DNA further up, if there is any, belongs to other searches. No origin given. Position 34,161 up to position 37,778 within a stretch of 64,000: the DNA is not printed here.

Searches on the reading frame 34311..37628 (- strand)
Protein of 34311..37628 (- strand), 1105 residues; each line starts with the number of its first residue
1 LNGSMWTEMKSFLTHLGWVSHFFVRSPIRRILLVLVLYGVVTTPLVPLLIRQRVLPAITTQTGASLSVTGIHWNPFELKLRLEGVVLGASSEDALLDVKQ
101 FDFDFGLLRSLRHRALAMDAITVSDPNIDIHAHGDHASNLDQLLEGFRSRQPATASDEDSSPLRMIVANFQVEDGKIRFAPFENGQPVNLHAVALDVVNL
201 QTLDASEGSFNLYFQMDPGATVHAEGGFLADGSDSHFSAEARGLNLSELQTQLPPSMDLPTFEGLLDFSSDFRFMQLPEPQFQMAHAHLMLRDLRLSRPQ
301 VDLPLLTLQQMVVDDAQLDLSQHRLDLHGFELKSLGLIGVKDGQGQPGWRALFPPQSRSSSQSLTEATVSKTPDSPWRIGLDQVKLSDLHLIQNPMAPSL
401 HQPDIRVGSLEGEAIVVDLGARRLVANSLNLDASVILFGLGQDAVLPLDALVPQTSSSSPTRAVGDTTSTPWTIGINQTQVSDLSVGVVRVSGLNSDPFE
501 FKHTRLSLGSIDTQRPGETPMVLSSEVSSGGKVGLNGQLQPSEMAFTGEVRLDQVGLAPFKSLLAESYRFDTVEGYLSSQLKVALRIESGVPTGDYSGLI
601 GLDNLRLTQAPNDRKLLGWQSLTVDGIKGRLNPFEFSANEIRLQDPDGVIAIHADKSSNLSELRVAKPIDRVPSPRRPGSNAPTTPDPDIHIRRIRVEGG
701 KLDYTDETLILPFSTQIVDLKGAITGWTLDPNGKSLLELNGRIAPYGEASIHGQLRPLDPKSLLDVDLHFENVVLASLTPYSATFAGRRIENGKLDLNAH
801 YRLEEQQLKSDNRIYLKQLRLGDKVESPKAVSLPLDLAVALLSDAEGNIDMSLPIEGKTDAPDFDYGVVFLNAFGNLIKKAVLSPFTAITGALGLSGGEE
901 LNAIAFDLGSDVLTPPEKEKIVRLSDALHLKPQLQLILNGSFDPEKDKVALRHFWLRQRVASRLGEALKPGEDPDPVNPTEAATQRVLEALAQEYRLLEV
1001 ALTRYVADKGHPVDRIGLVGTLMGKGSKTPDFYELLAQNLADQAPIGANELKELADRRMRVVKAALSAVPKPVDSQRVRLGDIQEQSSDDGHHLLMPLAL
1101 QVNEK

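Call 42: search_protein_families(library=pfam, proteins=[window:34311-37628:-], max_evalue=0.00001)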
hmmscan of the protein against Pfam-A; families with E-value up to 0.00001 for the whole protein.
window:34311-37628:- (1105 aa): 3 families
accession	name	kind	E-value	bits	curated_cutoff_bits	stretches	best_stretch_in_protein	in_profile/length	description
PF05359.17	DUF748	-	1.1e-206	689.6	50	1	31-1078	21-1037/1037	Domain of Unknown Function (DUF748)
PF13116.12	YhdP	-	1.6e-10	40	46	1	31-391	15-332/1224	YhdP protein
PF05170.20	AsmA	-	1.6e-07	31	29.8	0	31-186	14-178/607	AsmA family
